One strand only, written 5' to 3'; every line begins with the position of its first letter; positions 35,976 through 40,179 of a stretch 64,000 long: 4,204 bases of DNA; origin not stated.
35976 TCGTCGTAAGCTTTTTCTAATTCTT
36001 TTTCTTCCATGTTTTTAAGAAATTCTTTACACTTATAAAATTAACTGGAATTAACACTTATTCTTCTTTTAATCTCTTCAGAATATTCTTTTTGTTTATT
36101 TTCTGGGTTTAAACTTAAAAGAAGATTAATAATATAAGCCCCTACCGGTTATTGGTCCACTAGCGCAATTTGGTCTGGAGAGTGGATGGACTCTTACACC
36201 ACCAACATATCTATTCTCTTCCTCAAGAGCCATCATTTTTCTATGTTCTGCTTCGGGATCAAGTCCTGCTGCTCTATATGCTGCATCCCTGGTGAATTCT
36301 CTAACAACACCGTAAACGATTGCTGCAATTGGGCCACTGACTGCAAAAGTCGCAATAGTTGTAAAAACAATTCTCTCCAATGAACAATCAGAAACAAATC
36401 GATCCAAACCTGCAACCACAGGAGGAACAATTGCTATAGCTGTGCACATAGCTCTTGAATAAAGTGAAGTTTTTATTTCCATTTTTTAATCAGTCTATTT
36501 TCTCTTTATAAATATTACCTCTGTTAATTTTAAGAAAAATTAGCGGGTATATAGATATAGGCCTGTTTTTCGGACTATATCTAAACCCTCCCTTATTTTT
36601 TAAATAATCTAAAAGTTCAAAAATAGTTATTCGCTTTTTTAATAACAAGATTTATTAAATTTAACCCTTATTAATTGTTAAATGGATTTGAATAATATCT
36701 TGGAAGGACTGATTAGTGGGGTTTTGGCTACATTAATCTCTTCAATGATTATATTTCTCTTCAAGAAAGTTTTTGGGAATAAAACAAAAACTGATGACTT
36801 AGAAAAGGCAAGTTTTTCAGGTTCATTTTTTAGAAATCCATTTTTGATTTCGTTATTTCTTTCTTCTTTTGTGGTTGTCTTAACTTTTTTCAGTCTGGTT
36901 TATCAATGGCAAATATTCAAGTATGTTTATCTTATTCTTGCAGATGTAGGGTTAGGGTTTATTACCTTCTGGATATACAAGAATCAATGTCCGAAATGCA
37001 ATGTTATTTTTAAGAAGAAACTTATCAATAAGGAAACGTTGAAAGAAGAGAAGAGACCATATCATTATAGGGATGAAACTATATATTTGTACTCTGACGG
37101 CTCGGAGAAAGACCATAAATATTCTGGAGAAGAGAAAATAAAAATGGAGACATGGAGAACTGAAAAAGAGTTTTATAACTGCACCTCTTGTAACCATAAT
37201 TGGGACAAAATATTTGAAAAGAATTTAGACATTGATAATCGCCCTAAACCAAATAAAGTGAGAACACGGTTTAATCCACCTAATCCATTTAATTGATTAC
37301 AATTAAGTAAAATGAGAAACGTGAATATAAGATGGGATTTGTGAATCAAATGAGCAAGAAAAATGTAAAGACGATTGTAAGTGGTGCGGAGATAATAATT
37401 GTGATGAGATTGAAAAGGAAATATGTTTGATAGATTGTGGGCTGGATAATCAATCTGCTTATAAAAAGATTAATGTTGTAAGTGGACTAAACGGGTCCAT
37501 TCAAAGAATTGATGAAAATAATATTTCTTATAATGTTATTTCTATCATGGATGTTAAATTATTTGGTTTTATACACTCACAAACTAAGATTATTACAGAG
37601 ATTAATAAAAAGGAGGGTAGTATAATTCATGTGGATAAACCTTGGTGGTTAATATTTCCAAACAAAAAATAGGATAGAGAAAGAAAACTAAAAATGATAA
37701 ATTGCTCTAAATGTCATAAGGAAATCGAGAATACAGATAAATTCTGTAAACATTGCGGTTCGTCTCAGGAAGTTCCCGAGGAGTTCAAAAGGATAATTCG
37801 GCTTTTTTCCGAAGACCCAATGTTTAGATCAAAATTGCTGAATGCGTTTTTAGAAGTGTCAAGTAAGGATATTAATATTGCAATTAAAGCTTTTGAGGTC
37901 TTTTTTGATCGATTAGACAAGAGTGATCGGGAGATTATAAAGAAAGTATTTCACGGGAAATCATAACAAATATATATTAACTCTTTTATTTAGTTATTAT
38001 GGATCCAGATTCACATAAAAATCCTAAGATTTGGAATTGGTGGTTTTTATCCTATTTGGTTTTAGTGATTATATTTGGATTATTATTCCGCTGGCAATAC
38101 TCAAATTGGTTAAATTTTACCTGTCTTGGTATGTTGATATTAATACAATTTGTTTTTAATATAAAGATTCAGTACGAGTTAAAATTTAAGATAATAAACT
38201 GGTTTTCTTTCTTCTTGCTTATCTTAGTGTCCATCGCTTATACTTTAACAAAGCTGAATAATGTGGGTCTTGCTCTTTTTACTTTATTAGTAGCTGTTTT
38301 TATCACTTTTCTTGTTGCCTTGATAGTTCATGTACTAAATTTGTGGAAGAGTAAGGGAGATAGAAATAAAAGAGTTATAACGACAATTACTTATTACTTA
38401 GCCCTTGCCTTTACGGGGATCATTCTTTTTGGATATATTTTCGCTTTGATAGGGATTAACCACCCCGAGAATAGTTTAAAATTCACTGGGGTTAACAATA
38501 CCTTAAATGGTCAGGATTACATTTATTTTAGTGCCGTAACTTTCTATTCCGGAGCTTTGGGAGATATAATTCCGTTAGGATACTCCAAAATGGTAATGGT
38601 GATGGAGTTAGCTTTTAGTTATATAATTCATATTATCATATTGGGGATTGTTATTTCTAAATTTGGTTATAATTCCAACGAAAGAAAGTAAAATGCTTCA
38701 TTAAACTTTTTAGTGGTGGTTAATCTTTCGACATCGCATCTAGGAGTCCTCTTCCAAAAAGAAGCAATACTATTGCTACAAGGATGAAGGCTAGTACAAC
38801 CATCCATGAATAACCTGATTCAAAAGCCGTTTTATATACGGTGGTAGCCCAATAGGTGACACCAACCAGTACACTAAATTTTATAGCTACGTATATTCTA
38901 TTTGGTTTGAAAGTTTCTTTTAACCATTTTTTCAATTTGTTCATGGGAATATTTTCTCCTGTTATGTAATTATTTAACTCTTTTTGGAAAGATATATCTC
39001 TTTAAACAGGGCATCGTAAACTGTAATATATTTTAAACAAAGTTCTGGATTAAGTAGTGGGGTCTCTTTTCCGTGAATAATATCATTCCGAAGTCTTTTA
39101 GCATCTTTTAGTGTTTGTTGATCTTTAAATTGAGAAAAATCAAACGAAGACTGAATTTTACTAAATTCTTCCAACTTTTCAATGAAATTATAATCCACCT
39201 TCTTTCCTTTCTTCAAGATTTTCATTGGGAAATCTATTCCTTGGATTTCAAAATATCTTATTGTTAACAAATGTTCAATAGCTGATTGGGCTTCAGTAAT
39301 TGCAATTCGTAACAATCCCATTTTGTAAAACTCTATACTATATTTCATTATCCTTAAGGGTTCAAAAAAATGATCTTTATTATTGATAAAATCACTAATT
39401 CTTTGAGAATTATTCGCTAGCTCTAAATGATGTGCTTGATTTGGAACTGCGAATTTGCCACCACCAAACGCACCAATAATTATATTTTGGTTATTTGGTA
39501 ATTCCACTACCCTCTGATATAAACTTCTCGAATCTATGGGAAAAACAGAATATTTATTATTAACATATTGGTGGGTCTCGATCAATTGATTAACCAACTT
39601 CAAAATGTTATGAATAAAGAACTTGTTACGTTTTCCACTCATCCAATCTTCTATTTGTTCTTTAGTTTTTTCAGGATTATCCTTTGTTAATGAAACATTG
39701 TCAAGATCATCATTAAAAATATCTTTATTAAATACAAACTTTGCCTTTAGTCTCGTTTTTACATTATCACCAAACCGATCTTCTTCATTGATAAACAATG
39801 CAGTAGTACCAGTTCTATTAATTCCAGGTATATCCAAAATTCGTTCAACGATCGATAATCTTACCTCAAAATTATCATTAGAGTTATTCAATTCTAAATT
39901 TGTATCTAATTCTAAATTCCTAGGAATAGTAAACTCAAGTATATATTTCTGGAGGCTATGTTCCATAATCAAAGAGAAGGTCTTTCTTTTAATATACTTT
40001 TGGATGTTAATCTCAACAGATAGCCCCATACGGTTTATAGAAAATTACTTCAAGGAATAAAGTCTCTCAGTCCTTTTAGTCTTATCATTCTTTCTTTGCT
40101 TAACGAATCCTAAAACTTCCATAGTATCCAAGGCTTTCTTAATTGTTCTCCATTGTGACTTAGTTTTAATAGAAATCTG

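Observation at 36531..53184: Complete casposon with perfect 45-bp TIRs and a 14-bp TSD, inserted at the 3' end of tRNA-Gln(UUG)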

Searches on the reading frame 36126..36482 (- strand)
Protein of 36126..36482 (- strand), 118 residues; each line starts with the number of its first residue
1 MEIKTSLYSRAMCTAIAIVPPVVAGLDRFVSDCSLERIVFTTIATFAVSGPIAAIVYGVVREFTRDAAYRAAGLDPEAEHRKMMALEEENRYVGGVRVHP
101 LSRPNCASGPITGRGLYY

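Call 24: find_encoding_contigs(protein=window:36126-36482:-, flank=4000, max_places=10)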
Protein window:36126-36482:- (118 aa): 3 contigs read that carry it; 2 places shown.
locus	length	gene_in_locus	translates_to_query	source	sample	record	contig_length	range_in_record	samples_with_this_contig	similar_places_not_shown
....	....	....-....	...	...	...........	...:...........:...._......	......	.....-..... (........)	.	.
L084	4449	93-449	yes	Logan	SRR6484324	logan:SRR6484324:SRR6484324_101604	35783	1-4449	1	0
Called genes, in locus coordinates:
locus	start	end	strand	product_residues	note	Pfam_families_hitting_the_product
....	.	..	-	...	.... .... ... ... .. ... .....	-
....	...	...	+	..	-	-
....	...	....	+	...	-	-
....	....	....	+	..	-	-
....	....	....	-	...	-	-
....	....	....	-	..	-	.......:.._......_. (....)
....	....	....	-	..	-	-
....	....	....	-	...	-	-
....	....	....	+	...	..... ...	-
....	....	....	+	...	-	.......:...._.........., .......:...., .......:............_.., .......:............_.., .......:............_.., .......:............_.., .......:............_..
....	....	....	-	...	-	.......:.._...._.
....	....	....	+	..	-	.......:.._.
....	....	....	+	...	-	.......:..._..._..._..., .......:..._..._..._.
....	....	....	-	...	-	-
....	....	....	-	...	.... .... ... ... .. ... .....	-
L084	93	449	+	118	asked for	-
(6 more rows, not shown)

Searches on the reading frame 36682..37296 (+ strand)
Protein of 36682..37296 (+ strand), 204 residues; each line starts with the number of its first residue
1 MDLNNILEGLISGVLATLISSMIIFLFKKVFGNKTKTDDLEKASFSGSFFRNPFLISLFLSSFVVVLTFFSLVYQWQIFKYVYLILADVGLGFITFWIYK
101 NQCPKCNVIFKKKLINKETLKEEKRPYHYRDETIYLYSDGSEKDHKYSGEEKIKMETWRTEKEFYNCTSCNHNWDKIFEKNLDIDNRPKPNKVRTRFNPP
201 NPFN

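Call 14: search_protein_families(library=padloc, proteins=[window:36682-37296:+], max_evalue=0.01)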
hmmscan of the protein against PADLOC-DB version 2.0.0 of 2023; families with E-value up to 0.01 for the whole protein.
window:36682-37296:+ (204 aa): 0 families

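Call 52: search_protein_families(library=pfam, proteins=[window:36682-37296:+], max_evalue=1)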
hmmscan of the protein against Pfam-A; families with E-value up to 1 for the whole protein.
window:36682-37296:+ (204 aa): 3 families
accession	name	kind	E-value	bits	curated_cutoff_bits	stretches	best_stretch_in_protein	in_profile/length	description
PF09723.15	Zn_ribbon_8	-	0.069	13.6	34.4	0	165-180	6-21/41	Zinc ribbon domain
PF23733.2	GRXCR1-2_C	-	0.2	12.1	26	1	148-173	16-38/47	GRXCR1/2, C-terminal domain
PF01096.23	Zn_ribbon_TFIIS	-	0.43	10.9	21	1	164-174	28-38/39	Transcription factor S-II (TFIIS)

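Call 107: search_protein_families(library=phrogs, proteins=[window:36682-37296:+], max_evalue=0.01)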
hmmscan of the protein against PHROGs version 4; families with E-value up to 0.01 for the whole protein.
window:36682-37296:+ (204 aa): 1 family
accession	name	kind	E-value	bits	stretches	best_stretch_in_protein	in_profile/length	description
phrog_738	-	unknown function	0.0066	17.8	0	4-30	2-28/52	-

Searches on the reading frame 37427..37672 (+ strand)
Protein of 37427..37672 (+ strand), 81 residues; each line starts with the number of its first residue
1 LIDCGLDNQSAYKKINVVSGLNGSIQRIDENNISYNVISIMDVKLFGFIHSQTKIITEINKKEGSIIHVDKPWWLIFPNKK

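Call 52: search_protein_families(library=pfam, proteins=[window:37427-37672:+], max_evalue=1)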
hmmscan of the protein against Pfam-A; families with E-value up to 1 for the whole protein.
window:37427-37672:+ (81 aa): 0 families

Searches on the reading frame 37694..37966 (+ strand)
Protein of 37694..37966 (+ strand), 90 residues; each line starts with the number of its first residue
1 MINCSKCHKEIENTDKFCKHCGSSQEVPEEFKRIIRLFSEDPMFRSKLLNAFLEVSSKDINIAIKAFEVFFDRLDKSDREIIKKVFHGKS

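Call 52: search_protein_families(library=pfam, proteins=[window:37694-37966:+], max_evalue=1)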
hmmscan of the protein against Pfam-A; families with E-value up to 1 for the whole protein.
window:37694-37966:+ (90 aa): 12 families
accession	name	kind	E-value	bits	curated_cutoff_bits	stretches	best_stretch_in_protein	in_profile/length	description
PF13240.11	Zn_Ribbon_1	-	3e-06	27.3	25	1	4-23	2-21/23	zinc-ribbon domain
PF12773.13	DZR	-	4.2e-05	24.1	27.3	1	4-25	1-22/45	Double zinc ribbon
PF13248.11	Zn_ribbon_3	-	0.00035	20.4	27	1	1-23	2-24/26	zinc-ribbon domain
PF16135.10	TDBD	-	0.0048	17.3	23.6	1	6-28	11-33/52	Tify domain binding domain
PF24460.1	DUF7575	-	0.0078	16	28.5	1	3-24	5-26/28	Domain of unknown function (DUF7575)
PF18912.6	DZR_2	-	0.012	15.9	27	1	4-25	24-46/56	Double zinc ribbon domain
PF17032.10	Zn_ribbon_15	-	0.017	16.3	28.9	1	3-22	54-73/73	zinc-ribbon family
PF08772.16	Zn_ribbon_NOB1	-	0.028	14.9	24.9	1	2-24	9-32/72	Nin one binding (NOB1) Zn-ribbon like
PF20103.6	DUF6493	-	0.028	14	25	1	10-83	189-264/317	Domain of unknown function (DUF6493)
PF01155.25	HypA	-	0.073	13.5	28.9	1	2-25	71-96/112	Hydrogenase/urease nickel incorporation, metallochaperone, hypA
PF13597.11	NRDD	-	0.09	11.9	26.2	1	4-38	511-543/562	Anaerobic ribonucleoside-triphosphate reductase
PF23477.1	zf_Tbcl_2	-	0.63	10.2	27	0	15-28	5-18/37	Probable treble clef zinc finger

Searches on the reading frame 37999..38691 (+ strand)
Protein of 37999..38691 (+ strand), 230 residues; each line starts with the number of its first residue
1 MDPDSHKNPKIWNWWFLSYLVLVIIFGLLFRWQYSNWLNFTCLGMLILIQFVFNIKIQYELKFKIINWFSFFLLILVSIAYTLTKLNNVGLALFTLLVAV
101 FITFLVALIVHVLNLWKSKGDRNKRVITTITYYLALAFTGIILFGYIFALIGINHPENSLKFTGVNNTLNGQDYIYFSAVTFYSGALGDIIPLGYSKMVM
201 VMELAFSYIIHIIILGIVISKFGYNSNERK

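Call 11: search_protein_families(library=pfam, proteins=[window:37999-38691:+], max_evalue=0.01)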
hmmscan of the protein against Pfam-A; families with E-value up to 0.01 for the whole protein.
window:37999-38691:+ (230 aa): 0 families

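Call 12: search_protein_families(library=ncbifam, proteins=[window:37999-38691:+], max_evalue=0.01)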
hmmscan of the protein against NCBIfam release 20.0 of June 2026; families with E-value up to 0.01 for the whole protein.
window:37999-38691:+ (230 aa): 0 families

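Call 14: search_protein_families(library=padloc, proteins=[window:37999-38691:+], max_evalue=0.01)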
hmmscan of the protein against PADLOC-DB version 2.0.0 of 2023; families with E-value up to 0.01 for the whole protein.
window:37999-38691:+ (230 aa): 0 families

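Call 107: search_protein_families(library=phrogs, proteins=[window:37999-38691:+], max_evalue=0.01)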
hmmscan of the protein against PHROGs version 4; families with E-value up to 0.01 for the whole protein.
window:37999-38691:+ (230 aa): 0 families

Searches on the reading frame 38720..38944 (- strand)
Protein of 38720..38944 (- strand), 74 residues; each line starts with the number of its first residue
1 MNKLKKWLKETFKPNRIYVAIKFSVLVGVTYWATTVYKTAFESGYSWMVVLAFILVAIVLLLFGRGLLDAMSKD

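Call 52: search_protein_families(library=pfam, proteins=[window:38720-38944:-], max_evalue=1)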
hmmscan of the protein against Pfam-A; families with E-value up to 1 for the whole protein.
window:38720-38944:- (74 aa): 1 family
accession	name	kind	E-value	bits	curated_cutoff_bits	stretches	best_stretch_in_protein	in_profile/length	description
PF11190.13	DUF2976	-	0.058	13.7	28.2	1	20-68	33-81/87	Protein of unknown function (DUF2976)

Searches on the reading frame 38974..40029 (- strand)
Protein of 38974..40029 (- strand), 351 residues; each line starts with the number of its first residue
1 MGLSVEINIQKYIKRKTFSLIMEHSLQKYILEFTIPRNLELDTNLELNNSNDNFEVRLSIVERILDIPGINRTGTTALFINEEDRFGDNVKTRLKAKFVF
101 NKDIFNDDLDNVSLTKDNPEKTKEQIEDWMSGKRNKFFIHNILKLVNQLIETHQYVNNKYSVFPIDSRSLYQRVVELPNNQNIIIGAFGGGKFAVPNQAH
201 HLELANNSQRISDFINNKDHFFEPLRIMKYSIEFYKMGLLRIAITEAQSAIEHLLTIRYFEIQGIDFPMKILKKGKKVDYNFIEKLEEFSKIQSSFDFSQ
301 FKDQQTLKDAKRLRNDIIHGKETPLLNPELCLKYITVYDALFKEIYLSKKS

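Call 11: search_protein_families(library=pfam, proteins=[window:38974-40029:-], max_evalue=0.01)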
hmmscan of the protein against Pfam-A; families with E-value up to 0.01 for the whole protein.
window:38974-40029:- (351 aa): 0 families

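Call 12: search_protein_families(library=ncbifam, proteins=[window:38974-40029:-], max_evalue=0.01)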
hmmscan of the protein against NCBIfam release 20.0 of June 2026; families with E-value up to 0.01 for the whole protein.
window:38974-40029:- (351 aa): 0 families

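Call 14: search_protein_families(library=padloc, proteins=[window:38974-40029:-], max_evalue=0.01)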
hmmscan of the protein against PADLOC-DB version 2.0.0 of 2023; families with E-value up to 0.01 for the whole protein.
window:38974-40029:- (351 aa): 0 families

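Call 52: search_protein_families(library=pfam, proteins=[window:38974-40029:-], max_evalue=1)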
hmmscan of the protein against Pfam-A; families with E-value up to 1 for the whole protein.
window:38974-40029:- (351 aa): 0 families

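Call 85: find_homologous_proteins(query=window:38974-40029:-, max_evalue=0.001)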
Query window:38974-40029:- (351 aa): 6 proteins with E <= 0.001 among 1414 candidates.
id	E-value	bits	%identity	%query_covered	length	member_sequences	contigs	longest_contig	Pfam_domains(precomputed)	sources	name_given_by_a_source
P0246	9.5e-214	727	100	94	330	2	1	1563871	-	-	-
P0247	9.5e-82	293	49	91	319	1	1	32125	-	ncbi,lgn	ncbi:MAG: hypothetical protein ABFQ65_01570 [Nanoarchaeota archaeon]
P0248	5.7e-80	287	51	90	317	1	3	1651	-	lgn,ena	-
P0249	5.1e-75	271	48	89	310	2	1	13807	-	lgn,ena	-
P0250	5.7e-75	271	50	90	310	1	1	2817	-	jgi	jgi:hypothetical protein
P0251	4.4e-67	245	41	91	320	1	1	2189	-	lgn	-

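Call 94: predict_structure(alignment_id=A5)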
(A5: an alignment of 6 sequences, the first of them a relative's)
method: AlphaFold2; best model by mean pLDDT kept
length: 330 residues; sequences in the alignment: 6
mean_pLDDT: 70.8   pTM: 0.46
mean pLDDT of the five models: 70.8, 66.9, 65.5, 60.5, 59.5
residues with pLDDT >= 90: 49; 70-90: 138; 50-70: 83; < 50: 60
segments of 3 or more residues with pLDDT < 50: 1-3, 46-67, 139-141, 166-183, 193-200
pLDDT, mean of each block of 10 residues (from residue 1): 66 72 75 83 55 38 47 84 67 59 66 78 76 53 57 68 45 38 50 46 78 76 88 91 89 86 93 88 91 80 79 95 78
secondary structure, 60 per line:
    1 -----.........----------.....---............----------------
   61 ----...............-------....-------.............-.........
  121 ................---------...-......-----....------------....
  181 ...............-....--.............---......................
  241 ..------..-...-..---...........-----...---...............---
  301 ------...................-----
elements in order: E6-14 E25-29 E33-44 H65-68 E69-79 H87-90 H98-110 H112-136 E150-155 E161-164 H177-195 H197-200 H203-215 H219-242 H261-271 H283-297 H307-325

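Call 96: fold_search(model_id=the predicted structure, library=pdb)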
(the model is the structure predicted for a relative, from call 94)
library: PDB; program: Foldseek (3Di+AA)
matches with E <= 10: 316; with E <= 0.001: 0
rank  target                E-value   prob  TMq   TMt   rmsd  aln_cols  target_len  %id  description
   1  2hsb                  2.5e-02  1.00  0.29  0.68   4.1       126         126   14  Crystal structure of a hepn domain containing protein (af_0298) from archaeoglobus fulgidus at 1.95 A resolution (released 2006-08-15)
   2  5tue_A                2.5e-02  0.20  0.14  0.13  21.8       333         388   10  Crystal structure of tetracycline destructase Tet(50) (released 2017-05-10)
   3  5tui_B                1.1e-01  0.28  0.13  0.13   8.7       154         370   15  Crystal structure of tetracycline destructase Tet(50) in complex with chlortetracycline (released 2017-05-10)
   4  5tuk_C                1.4e-01  0.10  0.14  0.13  21.5       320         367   11  Crystal structure of tetracycline destructase Tet(51) (released 2017-05-10)
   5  8urc_A                1.8e-01  0.08  0.14  0.12  23.0       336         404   10  Bacillus niacini flavin monooxygenase (released 2024-09-18)
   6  3c18_B                1.9e-01  0.80  0.21  0.24  14.2       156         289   13  Crystal structure of nucleotidyltransferase-like protein (ZP_00538802.1) from Exiguobacterium sibiricum 255-15 at 1.90 (released 2008-02-12)
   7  3o10_C                2.3e-01  0.87  0.24  0.52   6.0       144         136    8  Crystal structure of the HEPN domain from human sacsin (released 2011-03-30)
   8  8twf_D                2.6e-01  0.08  0.14  0.13  22.0       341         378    9  Crystal structure of tetracycline destructase Tet(56-3) (released 2024-07-03)
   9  3c18_A                3.0e-01  0.69  0.21  0.24  13.7       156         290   14  Crystal structure of nucleotidyltransferase-like protein (ZP_00538802.1) from Exiguobacterium sibiricum 255-15 at 1.90 (released 2008-02-12)
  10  2q00_A                3.8e-01  0.95  0.26  0.63   5.4       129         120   19  Crystal structure of the P95883_SULSO protein from Sulfolobus solfataricus. NESG target SsR10. (released 2007-05-29)
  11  1ufb_A                4.2e-01  0.92  0.28  0.63   4.6       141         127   11  Crystal structure of TT1696 from Thermus thermophilus HB8 (released 2003-11-28)
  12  3o10_A                4.5e-01  0.75  0.25  0.51   5.7       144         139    7  Crystal structure of the HEPN domain from human sacsin (released 2011-03-30)
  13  1o3u                  4.7e-01  0.87  0.24  0.59   6.0       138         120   12  Crystal structure of an hepn domain protein (tm0613) from thermotoga maritima at 1.75 A resolution (released 2003-04-22)
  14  2q00_B                5.0e-01  0.89  0.25  0.59   5.1       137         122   16  Crystal structure of the P95883_SULSO protein from Sulfolobus solfataricus. NESG target SsR10. (released 2007-05-29)
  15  8urd_B                5.9e-01  0.04  0.13  0.11  21.6       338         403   10  Bacillus niacini flavin monooxygenase with bound (2,6)DHP (released 2024-09-18)
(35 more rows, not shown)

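Call 107: search_protein_families(library=phrogs, proteins=[window:38974-40029:-], max_evalue=0.01)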
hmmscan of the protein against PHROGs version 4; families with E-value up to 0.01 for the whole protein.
window:38974-40029:- (351 aa): 0 families
